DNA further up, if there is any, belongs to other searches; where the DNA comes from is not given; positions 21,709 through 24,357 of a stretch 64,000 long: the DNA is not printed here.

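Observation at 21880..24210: Single ORF fusing precorrin-3B C17-methyltransferase (CbiH/CobJ) to cobyric acid synthase (CobQ)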

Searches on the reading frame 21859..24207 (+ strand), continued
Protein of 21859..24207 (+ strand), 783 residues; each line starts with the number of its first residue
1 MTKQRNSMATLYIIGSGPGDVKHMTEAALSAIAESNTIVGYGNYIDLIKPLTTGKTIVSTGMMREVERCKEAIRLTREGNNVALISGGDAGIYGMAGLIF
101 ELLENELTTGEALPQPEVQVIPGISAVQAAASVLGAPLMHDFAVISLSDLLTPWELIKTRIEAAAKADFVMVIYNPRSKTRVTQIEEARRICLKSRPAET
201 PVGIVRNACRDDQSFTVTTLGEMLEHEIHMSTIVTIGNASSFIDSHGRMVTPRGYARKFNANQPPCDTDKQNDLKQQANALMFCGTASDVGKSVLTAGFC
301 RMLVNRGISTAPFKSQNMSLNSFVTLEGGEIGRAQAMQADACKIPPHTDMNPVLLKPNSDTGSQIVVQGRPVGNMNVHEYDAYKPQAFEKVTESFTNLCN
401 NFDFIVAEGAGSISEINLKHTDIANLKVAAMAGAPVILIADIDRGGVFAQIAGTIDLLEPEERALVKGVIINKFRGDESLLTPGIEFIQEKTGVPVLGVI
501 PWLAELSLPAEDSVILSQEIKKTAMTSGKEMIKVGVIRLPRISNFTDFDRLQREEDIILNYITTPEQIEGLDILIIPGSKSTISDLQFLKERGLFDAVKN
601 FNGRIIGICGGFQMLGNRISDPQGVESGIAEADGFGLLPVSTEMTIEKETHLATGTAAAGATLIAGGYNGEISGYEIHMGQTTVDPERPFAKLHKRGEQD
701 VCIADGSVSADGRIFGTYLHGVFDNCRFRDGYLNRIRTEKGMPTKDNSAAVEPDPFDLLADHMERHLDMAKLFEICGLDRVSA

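Call 30: search_protein_families(library=pfam, proteins=[P0211, P0200, P0196, P0258, P0201, P0182, P0131, P0135, P0147, P0164], max_evalue=0.00001)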
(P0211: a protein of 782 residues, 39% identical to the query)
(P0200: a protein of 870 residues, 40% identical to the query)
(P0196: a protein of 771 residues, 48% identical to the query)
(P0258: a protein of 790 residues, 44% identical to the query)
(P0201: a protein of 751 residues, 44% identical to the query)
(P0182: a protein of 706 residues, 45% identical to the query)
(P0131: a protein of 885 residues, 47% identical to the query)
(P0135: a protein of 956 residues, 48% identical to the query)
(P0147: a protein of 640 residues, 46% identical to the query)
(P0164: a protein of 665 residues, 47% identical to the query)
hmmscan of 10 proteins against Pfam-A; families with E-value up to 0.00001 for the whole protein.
P0211 (782 aa): 4 families
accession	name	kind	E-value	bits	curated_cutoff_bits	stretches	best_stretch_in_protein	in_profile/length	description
PF00590.25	TP_methylase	-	1.3e-51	176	27.8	1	3-209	1-211/212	Tetrapyrrole (Corrin/Porphyrin) Methylases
PF07685.20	GATase_3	-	1.5e-50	172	27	1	508-724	1-192/196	CobB/CobQ-like glutamine amidotransferase domain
PF01656.29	CbiA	-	1.6e-24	86.6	25.4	1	259-481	1-112/125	CobQ/CobB/MinD/ParA nucleotide binding domain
PF13500.12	AAA_26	-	2.8e-21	76.7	27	1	257-482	1-192/198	AAA domain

P0200 (870 aa): 4 families
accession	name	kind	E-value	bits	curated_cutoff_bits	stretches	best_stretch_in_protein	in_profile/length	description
PF07685.20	GATase_3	-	2.3e-57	194.3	27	1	620-814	1-194/196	CobB/CobQ-like glutamine amidotransferase domain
PF00155.27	Aminotran_1_2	-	5.2e-34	118.4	19.7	1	27-351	3-361/361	Aminotransferase class I and II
PF01656.29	CbiA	-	5.7e-22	78.4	25.4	1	373-601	1-119/125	CobQ/CobB/MinD/ParA nucleotide binding domain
PF13500.12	AAA_26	-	1.7e-17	64.4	27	1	372-599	2-195/198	AAA domain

P0196 (771 aa): 4 families
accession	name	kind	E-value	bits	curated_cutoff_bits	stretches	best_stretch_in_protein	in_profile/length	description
PF07685.20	GATase_3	-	3.7e-52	177.2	27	1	532-714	1-195/196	CobB/CobQ-like glutamine amidotransferase domain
PF00795.27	CN_hydrolase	-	1.4e-22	80.7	23.2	1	6-246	2-253/256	Carbon-nitrogen hydrolase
PF01656.29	CbiA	-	2.5e-16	60.2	25.4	1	282-510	1-116/125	CobQ/CobB/MinD/ParA nucleotide binding domain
PF13500.12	AAA_26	-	4.2e-14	53.3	27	1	282-507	3-192/198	AAA domain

P0258 (790 aa): 5 families
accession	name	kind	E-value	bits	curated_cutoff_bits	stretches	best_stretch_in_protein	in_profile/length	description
PF07685.20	GATase_3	-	7.6e-50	169.7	27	1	547-732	1-195/196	CobB/CobQ-like glutamine amidotransferase domain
PF00005.33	ABC_tran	-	5.9e-29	101.8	25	1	19-167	2-137/137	ABC transporter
PF01656.29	CbiA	-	2.9e-22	79.4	25.4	1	302-525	1-113/125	CobQ/CobB/MinD/ParA nucleotide binding domain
PF13500.12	AAA_26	-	2.5e-20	73.6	27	1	302-525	3-192/198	AAA domain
PF13304.12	AAA_21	-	6.5e-10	40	27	0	30-51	1-22/304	AAA domain, putative AbiEii toxin, Type IV TA system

P0201 (751 aa): 4 families
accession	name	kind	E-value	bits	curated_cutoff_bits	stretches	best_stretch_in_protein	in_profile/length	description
PF02571.20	CbiJ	-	2.2e-61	207.8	28.6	1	2-233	2-219/234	Precorrin-6x reductase CbiJ/CobK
PF07685.20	GATase_3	-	7.8e-52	176.2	27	1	504-696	2-196/196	CobB/CobQ-like glutamine amidotransferase domain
PF01656.29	CbiA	-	1.2e-19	70.9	25.4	1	257-478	1-111/125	CobQ/CobB/MinD/ParA nucleotide binding domain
PF13500.12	AAA_26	-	1e-15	58.6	27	1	256-480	2-192/198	AAA domain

P0182 (706 aa): 4 families
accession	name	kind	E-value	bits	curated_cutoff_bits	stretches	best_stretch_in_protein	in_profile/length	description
PF07685.20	GATase_3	-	1.1e-50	172.4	27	1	468-652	1-195/196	CobB/CobQ-like glutamine amidotransferase domain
PF01656.29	CbiA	-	6.4e-22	78.3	25.4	1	217-442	1-115/125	CobQ/CobB/MinD/ParA nucleotide binding domain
PF13500.12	AAA_26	-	1e-16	61.9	27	1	217-443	3-195/198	AAA domain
PF00155.27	Aminotran_1_2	-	1.8e-07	31.1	19.7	0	104-194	175-274/361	Aminotransferase class I and II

P0131 (885 aa): 4 families
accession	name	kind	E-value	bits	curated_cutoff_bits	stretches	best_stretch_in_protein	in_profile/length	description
PF07685.20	GATase_3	-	2.6e-60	203.9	27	1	624-814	1-192/196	CobB/CobQ-like glutamine amidotransferase domain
PF02571.20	CbiJ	-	2e-58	198.1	28.6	1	68-280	31-230/234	Precorrin-6x reductase CbiJ/CobK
PF01656.29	CbiA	-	6.2e-22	78.3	25.4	1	373-597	1-114/125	CobQ/CobB/MinD/ParA nucleotide binding domain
PF13500.12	AAA_26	-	1.2e-16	61.6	27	1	371-597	1-193/198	AAA domain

P0135 (956 aa): 4 families
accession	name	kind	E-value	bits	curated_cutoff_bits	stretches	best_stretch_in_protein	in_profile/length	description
PF07685.20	GATase_3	-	1.4e-57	195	27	1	699-897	1-195/196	CobB/CobQ-like glutamine amidotransferase domain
PF00155.27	Aminotran_1_2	-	6e-38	131.4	19.7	1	25-347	3-357/361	Aminotransferase class I and II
PF01656.29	CbiA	-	1.8e-23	83.3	25.4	1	432-662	1-120/125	CobQ/CobB/MinD/ParA nucleotide binding domain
PF13500.12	AAA_26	-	2.7e-20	73.5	27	1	431-659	2-195/198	AAA domain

P0147 (640 aa): 4 families
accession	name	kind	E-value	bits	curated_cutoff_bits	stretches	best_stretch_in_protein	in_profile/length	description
PF07685.20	GATase_3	-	5.3e-56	189.8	27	1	390-584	1-194/196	CobB/CobQ-like glutamine amidotransferase domain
PF01656.29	CbiA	-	4.8e-21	75.4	25.4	1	144-369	2-116/125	CobQ/CobB/MinD/ParA nucleotide binding domain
PF13500.12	AAA_26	-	6.5e-19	69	27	1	142-369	2-195/198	AAA domain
PF00155.27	Aminotran_1_2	-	2e-10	40.8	19.7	1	2-127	231-361/361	Aminotransferase class I and II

P0164 (665 aa): 3 families
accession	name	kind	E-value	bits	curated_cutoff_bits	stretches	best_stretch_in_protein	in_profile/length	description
PF07685.20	GATase_3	-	3e-50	171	27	1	421-612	1-195/196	CobB/CobQ-like glutamine amidotransferase domain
PF01656.29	CbiA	-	2.9e-19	69.7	25.4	1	166-391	1-115/125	CobQ/CobB/MinD/ParA nucleotide binding domain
PF13500.12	AAA_26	-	2.9e-12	47.3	27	1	165-392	2-195/198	AAA domain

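Call 33: search_solved_structures(query=window:21880-24207:+, max_evalue=1e-10, show_alignments=3)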
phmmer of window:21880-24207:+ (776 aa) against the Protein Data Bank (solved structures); distinct sequences matched with E-value up to 1e-10: 2.
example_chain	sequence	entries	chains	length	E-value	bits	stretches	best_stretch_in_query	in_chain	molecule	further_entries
2zvb_A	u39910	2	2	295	2e-60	208.1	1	1-255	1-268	Precorrin-3 C17-methyltransferase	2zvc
3nut_A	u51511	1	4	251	3.9e-38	134.3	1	6-249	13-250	Precorrin-3 methylase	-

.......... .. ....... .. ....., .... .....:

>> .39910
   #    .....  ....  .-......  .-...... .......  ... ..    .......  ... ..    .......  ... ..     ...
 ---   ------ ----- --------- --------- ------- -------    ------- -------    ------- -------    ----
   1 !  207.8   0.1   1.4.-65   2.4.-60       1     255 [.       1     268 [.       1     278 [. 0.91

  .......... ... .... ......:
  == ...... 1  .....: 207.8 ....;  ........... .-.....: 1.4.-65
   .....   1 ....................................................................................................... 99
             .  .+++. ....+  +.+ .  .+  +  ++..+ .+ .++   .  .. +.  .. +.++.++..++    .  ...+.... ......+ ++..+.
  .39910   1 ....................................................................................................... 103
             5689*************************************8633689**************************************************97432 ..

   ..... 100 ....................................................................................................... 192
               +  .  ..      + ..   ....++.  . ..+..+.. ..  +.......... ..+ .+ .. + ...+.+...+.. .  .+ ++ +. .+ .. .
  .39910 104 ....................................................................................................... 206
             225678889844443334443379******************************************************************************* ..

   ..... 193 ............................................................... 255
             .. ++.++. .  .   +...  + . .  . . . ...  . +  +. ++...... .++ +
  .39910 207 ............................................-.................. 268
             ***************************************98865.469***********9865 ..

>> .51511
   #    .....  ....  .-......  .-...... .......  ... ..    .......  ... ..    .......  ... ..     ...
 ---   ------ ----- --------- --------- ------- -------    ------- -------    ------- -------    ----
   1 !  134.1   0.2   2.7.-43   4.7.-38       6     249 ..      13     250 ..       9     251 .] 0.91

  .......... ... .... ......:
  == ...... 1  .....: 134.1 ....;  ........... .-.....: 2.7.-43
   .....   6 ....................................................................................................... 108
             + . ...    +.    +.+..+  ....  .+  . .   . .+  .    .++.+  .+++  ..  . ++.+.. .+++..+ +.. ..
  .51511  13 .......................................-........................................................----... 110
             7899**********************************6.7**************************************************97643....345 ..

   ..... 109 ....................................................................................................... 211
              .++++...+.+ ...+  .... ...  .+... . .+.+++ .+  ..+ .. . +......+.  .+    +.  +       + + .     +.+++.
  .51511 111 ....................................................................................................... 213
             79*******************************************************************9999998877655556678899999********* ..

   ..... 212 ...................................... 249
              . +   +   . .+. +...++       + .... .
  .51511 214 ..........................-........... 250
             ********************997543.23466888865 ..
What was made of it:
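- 21880..22644 (+): CbiH/CobJ domain: SAM-dependent cobalt-factor III / precorrin-3 C17-methyltransferase (ring contraction), aa 1-255. Aligns aa 1-255 to crystal structure 2ZVB (E 2e-60), including the terminal TPRGYA (call 33).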

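Call 34: search_protein_families(library=ncbifam, proteins=[P0211, P0121], max_evalue=1e-30)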
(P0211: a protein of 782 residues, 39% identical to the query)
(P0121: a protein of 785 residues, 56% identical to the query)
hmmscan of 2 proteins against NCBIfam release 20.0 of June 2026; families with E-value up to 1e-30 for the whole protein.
P0211 (782 aa): 7 families
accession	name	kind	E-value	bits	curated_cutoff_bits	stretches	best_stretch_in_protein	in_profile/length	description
NF001989.1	PRK00784.1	equivalog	5.3e-188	625.6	273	1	258-779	2-479/480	cobyric acid synthase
TIGR00313.1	cobQ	equivalog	1.5e-156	522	309.9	1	259-774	1-476/477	cobyric acid synthase CobQ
NF012017.0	PRK15473.1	equivalog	4.2e-105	350.7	408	1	1-250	7-256/257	cobalt-precorrin-4 methyltransferase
TIGR01465.1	cobM_cbiF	equivalog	3.4e-104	347.5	259.65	1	4-249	1-247/247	precorrin-4 C(11)-methyltransferase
NF004790.0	PRK06136.1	subfamily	3.6e-50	170.9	198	1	1-231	3-238/250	uroporphyrinogen-III C-methyltransferase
NF007922.1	PRK10637.1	equivalog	2.1e-48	165.4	400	1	3-228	218-447/450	siroheme synthase CysG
TIGR01469.1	cobA_cysG_Cterm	equivalog_domain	3.5e-45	154.6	185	1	3-229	2-233/238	uroporphyrinogen-III C-methyltransferase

P0121 (785 aa): 6 families
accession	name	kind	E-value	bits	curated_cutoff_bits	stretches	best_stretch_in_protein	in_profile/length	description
NF001989.1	PRK00784.1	equivalog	1.3e-193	644.1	273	1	282-776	2-478/480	cobyric acid synthase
TIGR00313.1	cobQ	equivalog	7.3e-166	552.7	309.9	1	284-772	2-476/477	cobyric acid synthase CobQ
TIGR01466.1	cobJ_cbiH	equivalog_domain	7.2e-98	326.9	246.35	1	5-244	1-238/239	precorrin-3B C(17)-methyltransferase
NF012022.0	PRK15478.1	equivalog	4.3e-84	281.7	425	1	5-245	2-240/241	precorrin-3B C(17)-methyltransferase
NF004423.0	PRK05765.1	equivalog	1.3e-76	257.4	332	1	1-248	1-245/247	precorrin-3B C(17)-methyltransferase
NF004648.0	PRK05991.1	equivalog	3.5e-62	210.2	391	1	1-232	1-233/254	precorrin-3B C(17)-methyltransferase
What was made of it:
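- Closest known: CobD::CbiP fusion of Trichlorobacter. Different: These are independent events: P0211's methylase is CbiF, matching TIGR01465 (call 34).
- CobQ is repeatedly found fused to other pathway enzymes: CbiF, CbiJ and CobD (calls 30, 34).
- Tried and rejected: They proved to be CbiF::CobQ and CobD::CobQ (calls 30, 34).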

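Call 35: find_encoding_contigs(protein=P0004, flank=10000, max_places=1)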
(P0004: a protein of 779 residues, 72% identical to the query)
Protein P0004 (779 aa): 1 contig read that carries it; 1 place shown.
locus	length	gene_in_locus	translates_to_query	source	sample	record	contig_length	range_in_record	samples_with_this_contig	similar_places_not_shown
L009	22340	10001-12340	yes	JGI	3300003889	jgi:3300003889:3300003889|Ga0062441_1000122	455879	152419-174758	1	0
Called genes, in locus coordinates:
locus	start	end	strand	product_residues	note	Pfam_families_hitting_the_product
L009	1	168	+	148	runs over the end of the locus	PF07681:DoxX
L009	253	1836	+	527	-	PF00009:GTP_EFTU, PF01926:MMR_HSR1 (weak), PF22042:EF-G_D2, PF03144:GTP_EFTU_D2, PF16658:RF3_C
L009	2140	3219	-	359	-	PF00072:Response_reg, PF01339:CheB_methylest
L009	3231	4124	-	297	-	PF08668:HDOD, PF01966:HD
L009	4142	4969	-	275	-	PF03705:CheR_N, PF01739:CheR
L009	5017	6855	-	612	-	PF01627:Hpt, PF02895:H-kinase_dim, PF02518:HATPase_c, PF01584:CheW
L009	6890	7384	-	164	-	PF01584:CheW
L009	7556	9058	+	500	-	PF00158:Sigma54_activat, PF14532:Sigma54_activ_2, PF07728:AAA_5, PF25601:AAA_lid_14, PF02954:HTH_8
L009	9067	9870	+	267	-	PF13406:SLT_2 (faint), PF01464:SLT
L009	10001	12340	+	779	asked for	PF00590:TP_methylase, PF01656:CbiA, PF13500:AAA_26, PF07685:GATase_3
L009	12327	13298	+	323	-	PF03186:CobD_Cbib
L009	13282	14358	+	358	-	PF00155:Aminotran_1_2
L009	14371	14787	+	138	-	PF01402:RHH_1, PF08753:NikR_C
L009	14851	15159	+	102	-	PF02001:DUF134, PF04545:Sigma70_r4, PF08281:Sigma70_r4_2 (weak)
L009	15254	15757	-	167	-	PF01584:CheW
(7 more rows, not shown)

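Call 36: find_encoding_contigs(protein=P0078, flank=10000, max_places=1)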
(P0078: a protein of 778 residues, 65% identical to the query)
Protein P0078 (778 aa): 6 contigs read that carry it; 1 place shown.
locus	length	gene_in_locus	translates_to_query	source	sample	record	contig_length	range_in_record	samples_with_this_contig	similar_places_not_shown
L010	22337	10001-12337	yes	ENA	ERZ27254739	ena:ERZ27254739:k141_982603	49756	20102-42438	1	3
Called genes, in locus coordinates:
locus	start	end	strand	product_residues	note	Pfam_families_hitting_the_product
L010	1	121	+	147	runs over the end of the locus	PF07681:DoxX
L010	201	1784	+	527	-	PF00009:GTP_EFTU, PF01926:MMR_HSR1 (weak), PF22042:EF-G_D2, PF03144:GTP_EFTU_D2, PF16658:RF3_C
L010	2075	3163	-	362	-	PF00072:Response_reg, PF01339:CheB_methylest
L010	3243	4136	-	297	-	PF08668:HDOD, PF01966:HD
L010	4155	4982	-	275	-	PF03705:CheR_N, PF01739:CheR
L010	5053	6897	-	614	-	PF01627:Hpt, PF02895:H-kinase_dim, PF02518:HATPase_c, PF01584:CheW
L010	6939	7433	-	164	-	PF01584:CheW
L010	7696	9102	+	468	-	PF00158:Sigma54_activat, PF14532:Sigma54_activ_2, PF07728:AAA_5, PF25601:AAA_lid_14, PF02954:HTH_8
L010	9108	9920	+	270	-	PF13406:SLT_2 (faint), PF01464:SLT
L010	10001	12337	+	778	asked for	PF00590:TP_methylase, PF01656:CbiA, PF13500:AAA_26, PF07685:GATase_3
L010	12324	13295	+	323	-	PF03186:CobD_Cbib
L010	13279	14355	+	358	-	PF00155:Aminotran_1_2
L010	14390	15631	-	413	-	PF00483:NTP_transferase, PF12804:NTP_transf_3 (weak), PF24894:Hexapep_GlmU, PF25247:LbH_GLGC (faint), PF25084:LbH_EIF2B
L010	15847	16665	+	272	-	PF01177:Asp_Glu_race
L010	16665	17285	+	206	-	PF10646:Germane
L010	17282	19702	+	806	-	PF02574:S-methyl_trans, PF00809:Pterin_bind, PF03599:CdhD (weak), PF02607:B12-binding_2, PF02310:B12-binding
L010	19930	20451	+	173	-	-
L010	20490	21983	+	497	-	PF21563:Mcp40H-20_sensor (weak), PF00672:HAMP, PF00512:HisKA, PF02518:HATPase_c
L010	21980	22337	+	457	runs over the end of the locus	PF00072:Response_reg, PF00158:Sigma54_activat, PF14532:Sigma54_activ_2, PF07724:AAA_2 (weak), PF07728:AAA_5 (weak), PF25601:AAA_lid_14, PF02954:HTH_8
